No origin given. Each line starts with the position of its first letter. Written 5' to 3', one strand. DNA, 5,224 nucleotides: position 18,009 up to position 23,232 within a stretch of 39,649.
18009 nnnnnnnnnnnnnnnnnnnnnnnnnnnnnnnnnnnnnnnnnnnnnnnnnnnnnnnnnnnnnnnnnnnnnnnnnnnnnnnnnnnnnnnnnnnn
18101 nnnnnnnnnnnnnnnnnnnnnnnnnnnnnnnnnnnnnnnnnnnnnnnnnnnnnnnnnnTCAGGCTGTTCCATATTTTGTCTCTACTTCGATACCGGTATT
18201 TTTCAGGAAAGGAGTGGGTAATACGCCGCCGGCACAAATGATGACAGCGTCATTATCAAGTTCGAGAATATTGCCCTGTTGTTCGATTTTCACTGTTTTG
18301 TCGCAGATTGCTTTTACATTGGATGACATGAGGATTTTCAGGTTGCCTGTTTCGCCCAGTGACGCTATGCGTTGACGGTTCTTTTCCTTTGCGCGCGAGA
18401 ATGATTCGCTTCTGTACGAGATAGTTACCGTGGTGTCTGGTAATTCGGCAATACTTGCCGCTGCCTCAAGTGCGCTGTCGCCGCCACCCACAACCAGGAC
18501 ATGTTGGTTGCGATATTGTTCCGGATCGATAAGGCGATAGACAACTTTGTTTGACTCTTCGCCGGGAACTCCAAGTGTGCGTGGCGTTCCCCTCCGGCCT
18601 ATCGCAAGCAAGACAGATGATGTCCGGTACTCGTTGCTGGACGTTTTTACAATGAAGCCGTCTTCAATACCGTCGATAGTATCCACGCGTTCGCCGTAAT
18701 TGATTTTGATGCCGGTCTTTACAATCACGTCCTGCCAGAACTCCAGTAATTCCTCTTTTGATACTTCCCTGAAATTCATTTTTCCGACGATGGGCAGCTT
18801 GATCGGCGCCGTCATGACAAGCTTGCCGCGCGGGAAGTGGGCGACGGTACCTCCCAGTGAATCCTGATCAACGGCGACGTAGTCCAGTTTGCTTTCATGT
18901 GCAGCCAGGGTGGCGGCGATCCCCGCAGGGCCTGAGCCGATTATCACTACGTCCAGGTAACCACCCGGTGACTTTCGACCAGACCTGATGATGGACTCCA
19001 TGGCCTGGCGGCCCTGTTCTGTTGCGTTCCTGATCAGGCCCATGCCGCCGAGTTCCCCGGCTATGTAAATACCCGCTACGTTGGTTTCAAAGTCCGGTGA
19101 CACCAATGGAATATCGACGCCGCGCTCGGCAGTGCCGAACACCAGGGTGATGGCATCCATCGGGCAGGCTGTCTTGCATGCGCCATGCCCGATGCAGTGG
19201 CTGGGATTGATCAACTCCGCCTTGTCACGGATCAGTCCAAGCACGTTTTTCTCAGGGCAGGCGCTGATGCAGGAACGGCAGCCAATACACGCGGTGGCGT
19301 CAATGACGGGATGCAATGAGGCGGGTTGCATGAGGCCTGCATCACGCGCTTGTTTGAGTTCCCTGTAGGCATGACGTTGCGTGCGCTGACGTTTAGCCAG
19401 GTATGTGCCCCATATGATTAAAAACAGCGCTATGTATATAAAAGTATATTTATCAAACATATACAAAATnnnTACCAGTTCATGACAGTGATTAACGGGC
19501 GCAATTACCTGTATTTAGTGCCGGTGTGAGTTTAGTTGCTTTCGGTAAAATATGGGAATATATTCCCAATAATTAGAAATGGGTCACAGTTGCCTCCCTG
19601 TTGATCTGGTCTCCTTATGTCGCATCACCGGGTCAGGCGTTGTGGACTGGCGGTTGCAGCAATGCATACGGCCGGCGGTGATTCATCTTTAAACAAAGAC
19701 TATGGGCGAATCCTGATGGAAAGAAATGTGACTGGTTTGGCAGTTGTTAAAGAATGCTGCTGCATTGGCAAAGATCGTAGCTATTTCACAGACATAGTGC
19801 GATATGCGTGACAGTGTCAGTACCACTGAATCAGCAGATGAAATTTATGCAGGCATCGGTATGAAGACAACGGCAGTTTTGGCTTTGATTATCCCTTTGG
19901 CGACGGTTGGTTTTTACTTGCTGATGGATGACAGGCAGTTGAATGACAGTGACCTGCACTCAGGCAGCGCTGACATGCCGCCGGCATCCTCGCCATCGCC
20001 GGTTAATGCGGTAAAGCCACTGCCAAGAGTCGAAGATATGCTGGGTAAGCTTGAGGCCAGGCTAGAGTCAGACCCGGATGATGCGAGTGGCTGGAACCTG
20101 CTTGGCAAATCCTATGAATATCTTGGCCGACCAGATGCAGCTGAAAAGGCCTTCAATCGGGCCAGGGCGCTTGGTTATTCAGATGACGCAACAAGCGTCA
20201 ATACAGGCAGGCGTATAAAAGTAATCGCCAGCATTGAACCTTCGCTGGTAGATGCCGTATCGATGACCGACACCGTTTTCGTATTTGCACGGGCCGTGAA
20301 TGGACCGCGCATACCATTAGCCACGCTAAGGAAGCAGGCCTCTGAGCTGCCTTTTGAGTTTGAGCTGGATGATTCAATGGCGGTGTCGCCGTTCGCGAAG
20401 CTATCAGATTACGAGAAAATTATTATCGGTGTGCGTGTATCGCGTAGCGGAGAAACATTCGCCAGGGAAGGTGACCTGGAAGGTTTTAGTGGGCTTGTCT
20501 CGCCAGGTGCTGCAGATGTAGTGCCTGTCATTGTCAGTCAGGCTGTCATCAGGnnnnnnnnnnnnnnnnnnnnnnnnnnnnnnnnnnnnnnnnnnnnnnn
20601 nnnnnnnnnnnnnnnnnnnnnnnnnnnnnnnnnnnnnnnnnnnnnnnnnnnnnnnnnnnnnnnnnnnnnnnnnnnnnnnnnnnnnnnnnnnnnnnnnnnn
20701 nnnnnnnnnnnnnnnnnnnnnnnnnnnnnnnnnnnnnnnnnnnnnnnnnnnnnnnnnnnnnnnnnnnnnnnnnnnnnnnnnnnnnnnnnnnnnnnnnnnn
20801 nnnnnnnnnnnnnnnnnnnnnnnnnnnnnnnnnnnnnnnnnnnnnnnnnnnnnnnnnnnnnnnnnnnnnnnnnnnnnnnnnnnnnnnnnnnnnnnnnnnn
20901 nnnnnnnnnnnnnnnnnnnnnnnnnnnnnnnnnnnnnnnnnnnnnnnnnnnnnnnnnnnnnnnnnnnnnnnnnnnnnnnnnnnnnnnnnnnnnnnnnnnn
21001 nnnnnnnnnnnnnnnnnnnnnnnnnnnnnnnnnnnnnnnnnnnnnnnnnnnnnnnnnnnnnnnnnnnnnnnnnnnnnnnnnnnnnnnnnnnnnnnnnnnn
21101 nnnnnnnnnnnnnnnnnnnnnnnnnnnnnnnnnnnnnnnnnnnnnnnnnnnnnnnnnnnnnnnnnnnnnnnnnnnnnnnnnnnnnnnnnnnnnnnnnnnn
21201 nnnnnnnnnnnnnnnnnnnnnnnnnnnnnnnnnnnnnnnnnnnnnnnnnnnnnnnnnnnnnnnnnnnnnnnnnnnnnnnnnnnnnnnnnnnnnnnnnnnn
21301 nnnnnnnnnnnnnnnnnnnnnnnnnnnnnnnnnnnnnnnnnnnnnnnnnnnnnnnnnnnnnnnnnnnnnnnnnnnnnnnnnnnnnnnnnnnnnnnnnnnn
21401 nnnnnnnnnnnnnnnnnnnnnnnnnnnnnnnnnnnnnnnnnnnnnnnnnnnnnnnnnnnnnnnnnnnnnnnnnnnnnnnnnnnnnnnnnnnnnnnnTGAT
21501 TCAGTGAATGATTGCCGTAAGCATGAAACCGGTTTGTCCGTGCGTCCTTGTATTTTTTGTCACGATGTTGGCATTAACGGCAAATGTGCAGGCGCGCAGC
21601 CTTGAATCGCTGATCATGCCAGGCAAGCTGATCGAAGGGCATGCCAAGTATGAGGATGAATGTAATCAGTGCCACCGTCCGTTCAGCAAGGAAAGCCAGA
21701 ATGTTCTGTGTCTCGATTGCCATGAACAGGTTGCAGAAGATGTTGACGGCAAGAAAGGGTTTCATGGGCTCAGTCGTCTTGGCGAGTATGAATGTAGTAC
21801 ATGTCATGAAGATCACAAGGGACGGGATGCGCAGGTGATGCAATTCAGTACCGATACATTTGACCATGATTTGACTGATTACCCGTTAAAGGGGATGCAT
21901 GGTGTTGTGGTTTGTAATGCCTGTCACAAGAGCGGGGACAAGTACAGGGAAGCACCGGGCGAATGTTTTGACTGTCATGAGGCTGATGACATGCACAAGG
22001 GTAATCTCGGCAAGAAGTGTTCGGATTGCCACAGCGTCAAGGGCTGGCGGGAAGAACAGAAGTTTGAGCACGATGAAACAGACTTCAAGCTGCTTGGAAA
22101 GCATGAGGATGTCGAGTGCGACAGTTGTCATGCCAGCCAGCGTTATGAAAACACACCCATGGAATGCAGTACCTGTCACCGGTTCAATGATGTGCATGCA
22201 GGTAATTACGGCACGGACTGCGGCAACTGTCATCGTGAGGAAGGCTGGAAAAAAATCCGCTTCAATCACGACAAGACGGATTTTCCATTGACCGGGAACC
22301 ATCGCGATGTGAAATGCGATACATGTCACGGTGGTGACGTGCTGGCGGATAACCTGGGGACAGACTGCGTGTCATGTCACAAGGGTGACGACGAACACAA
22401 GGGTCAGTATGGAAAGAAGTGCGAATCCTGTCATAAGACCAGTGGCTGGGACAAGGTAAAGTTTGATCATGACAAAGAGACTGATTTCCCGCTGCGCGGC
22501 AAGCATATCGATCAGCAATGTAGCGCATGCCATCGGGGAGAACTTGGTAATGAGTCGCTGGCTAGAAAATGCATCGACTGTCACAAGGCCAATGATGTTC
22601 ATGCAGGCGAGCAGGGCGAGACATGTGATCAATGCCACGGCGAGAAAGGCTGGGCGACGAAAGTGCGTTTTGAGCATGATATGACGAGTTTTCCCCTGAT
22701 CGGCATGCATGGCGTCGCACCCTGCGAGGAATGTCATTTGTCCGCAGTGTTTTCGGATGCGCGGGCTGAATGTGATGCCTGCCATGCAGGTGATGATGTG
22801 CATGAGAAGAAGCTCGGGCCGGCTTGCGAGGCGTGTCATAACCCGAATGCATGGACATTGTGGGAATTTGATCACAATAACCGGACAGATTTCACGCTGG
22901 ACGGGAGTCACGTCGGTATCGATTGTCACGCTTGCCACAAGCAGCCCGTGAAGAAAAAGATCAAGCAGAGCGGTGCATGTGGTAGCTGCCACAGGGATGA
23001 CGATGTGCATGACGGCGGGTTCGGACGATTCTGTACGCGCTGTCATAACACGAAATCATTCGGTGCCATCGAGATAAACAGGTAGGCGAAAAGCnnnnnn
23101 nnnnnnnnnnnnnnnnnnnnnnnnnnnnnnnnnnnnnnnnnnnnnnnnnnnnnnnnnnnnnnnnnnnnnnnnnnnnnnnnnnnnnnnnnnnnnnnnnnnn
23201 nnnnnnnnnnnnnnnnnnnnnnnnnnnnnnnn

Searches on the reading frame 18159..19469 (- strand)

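Call 9: search_protein_families(library=pfam, proteins=[window:18159-19469:-], max_evalue=0.01)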
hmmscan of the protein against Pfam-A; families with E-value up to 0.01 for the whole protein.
window:18159-19469:- (436 aa): 25 families
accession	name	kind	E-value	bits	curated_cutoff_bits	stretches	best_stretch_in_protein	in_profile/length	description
PF13738.12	Pyr_redox_3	-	2.5e-40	139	30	1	175-431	1-283/305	Pyridine nucleotide-disulphide oxidoreductase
PF07992.20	Pyr_redox_2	-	7.1e-25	88.4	26.1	1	173-430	2-253/291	Pyridine nucleotide-disulphide oxidoreductase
PF13237.11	Fer4_10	-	6.3e-12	45.7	25.5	1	53-103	1-53/53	4Fe-4S dicluster domain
PF12797.12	Fer4_2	-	3.3e-11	42.8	24.5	2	53-73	2-22/22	4Fe-4S binding domain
PF00037.32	Fer4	-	7.5e-10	38.7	21.1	2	54-73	1-20/24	4Fe-4S binding domain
PF03486.20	HI0933_like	-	1.9e-09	37.8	50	1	229-298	99-170/244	HI0933-like protein Rossmann domain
PF12837.12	Fer4_6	-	4e-08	33.3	25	1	53-75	1-22/24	4Fe-4S binding domain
PF14697.11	Fer4_21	-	1e-07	32.4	35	1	55-109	2-59/59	4Fe-4S dicluster domain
PF00070.33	Pyr_redox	-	1.2e-07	32.6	22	1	323-392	1-70/82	Pyridine nucleotide-disulphide oxidoreductase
PF00890.30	FAD_binding_2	-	1.9e-07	31.1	20.4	1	173-207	1-36/414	FAD binding domain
PF12838.12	Fer4_7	-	2.3e-07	31.6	27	1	61-106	2-52/52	4Fe-4S dicluster domain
PF13187.11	Fer4_9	-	1.4e-05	25.5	27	1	60-107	1-52/52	4Fe-4S dicluster domain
PF01946.23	Thi4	-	2.7e-05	24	26.2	0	317-355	13-51/235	Thi4 family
PF12831.13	FAD_oxidored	-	3.3e-05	23.8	27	1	173-210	1-39/416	FAD dependent oxidoreductase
PF13484.11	Fer4_16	-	8.7e-05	23.7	30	0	61-76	2-17/66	4Fe-4S double cluster binding domain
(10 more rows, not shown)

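Call 10: search_protein_families(library=ncbifam, proteins=[window:18159-19469:-], max_evalue=0.01)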
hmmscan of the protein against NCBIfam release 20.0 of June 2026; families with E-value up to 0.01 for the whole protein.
window:18159-19469:- (436 aa): 113 families (the best 25 are shown)
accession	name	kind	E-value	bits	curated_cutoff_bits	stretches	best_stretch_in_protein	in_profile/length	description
TIGR04018.1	Bthiol_YpdA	hypoth_equivalog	3.2e-46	157.6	339.9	1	173-432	1-264/316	YpdA family putative bacillithiol disulfide reductase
TIGR01292.1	TRX_reduct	equivalog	7.4e-25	87.4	343.45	1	173-430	2-250/300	thioredoxin-disulfide reductase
TIGR03143.1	AhpF_homolog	hypoth_equivalog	1.9e-15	56.5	687.65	1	173-362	6-183/555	putative alkyl hydroperoxide reductase F subunit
TIGR01350.1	lipoamide_DH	equivalog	3.8e-14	52.2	408.8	1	172-208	2-38/461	dihydrolipoyl dehydrogenase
NF009410.0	PRK12771.1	subfamily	2.1e-12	46.4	516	2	60-111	513-564/566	NAD(P)-binding protein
TIGR03140.1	AhpF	equivalog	2.2e-12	46.3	502.9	1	171-424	212-457/515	alkyl hydroperoxide reductase subunit F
NF040505.1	ArsO_flavin_mono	equivalog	5.2e-12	45.9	425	1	173-347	2-186/346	ArsO family NAD(P)H-dependent flavin-containing monooxygenase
TIGR02179.1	PorD_KorD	subfamily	2.9e-11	43.3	60.05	1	51-110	17-75/78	2-oxoacid:acceptor oxidoreductase, delta subunit, pyruvate/2-ketoisovalerate family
NF041853.1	hythiocyan_redase_MerA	equivalog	5.8e-11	41.9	650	2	319-431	158-271/440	hypothiocyanous acid reductase MerA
NF040864.1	HgcB_ferredoxin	equivalog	7.5e-11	41.7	99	1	56-112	11-66/93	mercury methylation ferredoxin HgcB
NF003585.0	PRK05249.1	equivalog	8e-11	41.2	465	1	172-211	7-47/464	Si-specific NAD(P)(+) transhydrogenase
NF007614.0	PRK10262.1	equivalog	6.5e-10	38.6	644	1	174-379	9-202/321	thioredoxin-disulfide reductase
TIGR02053.1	MerA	equivalog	1.7e-09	37.2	454.45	1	172-415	1-266/465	mercury(II) reductase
NF040770.1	hetero_SS_HdrA2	exception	3.5e-09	35.3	1100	1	44-114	562-630/777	CoB-CoM heterodisulfide reductase HdrA2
TIGR00275.1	TIGR00275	subfamily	3.8e-09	35.9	183.8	1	237-298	104-165/401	aminoacetone oxidase family FAD-binding enzyme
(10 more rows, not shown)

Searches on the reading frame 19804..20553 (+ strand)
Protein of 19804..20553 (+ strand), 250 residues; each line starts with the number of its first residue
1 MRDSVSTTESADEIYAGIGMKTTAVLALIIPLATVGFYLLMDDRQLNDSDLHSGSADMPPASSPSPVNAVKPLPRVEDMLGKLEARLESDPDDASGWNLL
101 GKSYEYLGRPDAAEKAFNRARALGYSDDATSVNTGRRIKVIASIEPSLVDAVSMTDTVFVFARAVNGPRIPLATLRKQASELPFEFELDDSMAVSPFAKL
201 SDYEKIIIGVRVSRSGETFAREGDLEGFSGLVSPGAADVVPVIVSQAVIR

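Call 9: search_protein_families(library=pfam, proteins=[window:19804-20553:+], max_evalue=0.01)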
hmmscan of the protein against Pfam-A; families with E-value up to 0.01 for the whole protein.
window:19804-20553:+ (250 aa): 9 families
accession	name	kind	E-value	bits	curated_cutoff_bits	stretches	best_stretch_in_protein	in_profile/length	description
PF23892.1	Ig_CycH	-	5.6e-28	97.3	27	1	138-243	1-106/108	Cytochrome c-type biogenesis protein H Ig-like domain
PF23914.1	TPR_CcmH_CycH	-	9.2e-07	29.3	42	1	83-131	39-87/158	Cytochrome c-type biogenesis protein H TPR domain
PF00515.34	TPR_1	-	4e-05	23.7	27.8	1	94-120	1-27/34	Tetratricopeptide repeat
PF07719.23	TPR_2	-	4.4e-05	23.7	27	1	94-123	1-30/34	Tetratricopeptide repeat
PF13428.12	TPR_14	-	0.00032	21.6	23.5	1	96-126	3-33/44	Tetratricopeptide repeat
PF13432.12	TPR_16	-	0.0014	19.5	32.7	1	83-122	20-59/65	Tetratricopeptide repeat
PF13181.12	TPR_8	-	0.0014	19.1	25.7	1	95-120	2-27/34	Tetratricopeptide repeat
PF13431.12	TPR_17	-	0.0025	18.4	24.4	1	87-114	6-33/34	Tetratricopeptide repeat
PF13424.12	TPR_12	-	0.0053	17.4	30.1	1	90-123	41-74/77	Tetratricopeptide repeat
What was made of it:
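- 19804..20556 (+): First gene of the operon: a CycH/CcmI-like protein with TPR and Ig-like domains, probably a cytochrome c maturation helper. Pfam Ig_CycH at 5.6e-28, with a weaker TPR_CcmH_CycH hit (call 9).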

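Call 10: search_protein_families(library=ncbifam, proteins=[window:19804-20553:+], max_evalue=0.01)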
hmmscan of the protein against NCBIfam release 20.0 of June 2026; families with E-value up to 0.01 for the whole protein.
window:19804-20553:+ (250 aa): 3 families
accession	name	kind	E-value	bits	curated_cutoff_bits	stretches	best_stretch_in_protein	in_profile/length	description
TIGR02917.1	PEP_TPR_lipo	equivalog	0.00062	17.7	312.2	1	87-132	49-94/899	XrtA/PEP-CTERM system TPR-repeat protein PrsT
TIGR02521.1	type_IV_pilW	equivalog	0.00097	18.7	154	1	82-124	53-95/234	type IV pilus biogenesis/stability protein PilW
NF007692.0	PRK10370.1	equivalog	0.0024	17.5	306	1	9-123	5-110/206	heme lyase NrfEFG subunit NrfG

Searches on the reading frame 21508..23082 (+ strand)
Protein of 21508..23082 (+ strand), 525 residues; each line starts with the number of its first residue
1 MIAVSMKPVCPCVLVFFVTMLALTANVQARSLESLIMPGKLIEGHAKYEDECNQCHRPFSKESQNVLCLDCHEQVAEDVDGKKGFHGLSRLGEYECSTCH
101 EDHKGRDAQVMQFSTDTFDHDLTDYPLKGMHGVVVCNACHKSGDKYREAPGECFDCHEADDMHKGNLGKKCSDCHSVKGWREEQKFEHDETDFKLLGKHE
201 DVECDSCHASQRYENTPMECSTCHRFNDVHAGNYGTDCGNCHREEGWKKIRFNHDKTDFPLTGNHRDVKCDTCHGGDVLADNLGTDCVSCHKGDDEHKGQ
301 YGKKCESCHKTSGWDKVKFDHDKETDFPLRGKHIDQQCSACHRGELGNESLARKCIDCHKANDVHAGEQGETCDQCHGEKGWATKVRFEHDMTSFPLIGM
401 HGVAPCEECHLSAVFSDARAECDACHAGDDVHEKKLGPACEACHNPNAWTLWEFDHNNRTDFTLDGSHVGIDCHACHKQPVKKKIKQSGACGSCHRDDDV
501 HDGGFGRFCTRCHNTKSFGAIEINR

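Call 9: search_protein_families(library=pfam, proteins=[window:21508-23082:+], max_evalue=0.01)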
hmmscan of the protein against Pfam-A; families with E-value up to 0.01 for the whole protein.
window:21508-23082:+ (525 aa): 4 families
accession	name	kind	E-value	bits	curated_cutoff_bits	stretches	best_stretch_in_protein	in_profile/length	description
PF14522.11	Cytochrome_C7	-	7.7e-30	103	24.8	7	431-496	7-67/67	Cytochrome c7 and related cytochrome c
PF14537.11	Cytochrom_c3_2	-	3.2e-18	66.4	25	3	282-360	4-79/79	Cytochrome c3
PF02085.21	Cytochrom_CIII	-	2.7e-11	44.2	22.9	1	45-109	28-91/101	Class III cytochrome C family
PF22113.1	Mtrc-MtrF_II-IV_dom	-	4e-05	23.7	30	0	419-450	6-41/176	Outer membrane cytochrome MtrC/MtrF-like, domains II/IV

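Call 10: search_protein_families(library=ncbifam, proteins=[window:21508-23082:+], max_evalue=0.01)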
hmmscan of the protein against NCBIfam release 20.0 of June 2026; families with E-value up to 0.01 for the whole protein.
window:21508-23082:+ (525 aa): 3 families
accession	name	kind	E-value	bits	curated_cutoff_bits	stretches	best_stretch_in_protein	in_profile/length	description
TIGR04257.1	nanowire_3heme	domain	2.1e-05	24.6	40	0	228-292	18-75/75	c(7)-type cytochrome triheme domain-containing protein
TIGR03508.1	decahem_SO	subfamily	0.00063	19.3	192.2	1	45-112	90-162/258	DmsE family decaheme c-type cytochrome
NF045713.1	CxxCH_16_HmcA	equivalog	0.0016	17.2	400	1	163-248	314-392/541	sulfate respiration complex hexadecaheme cytochrome HmcA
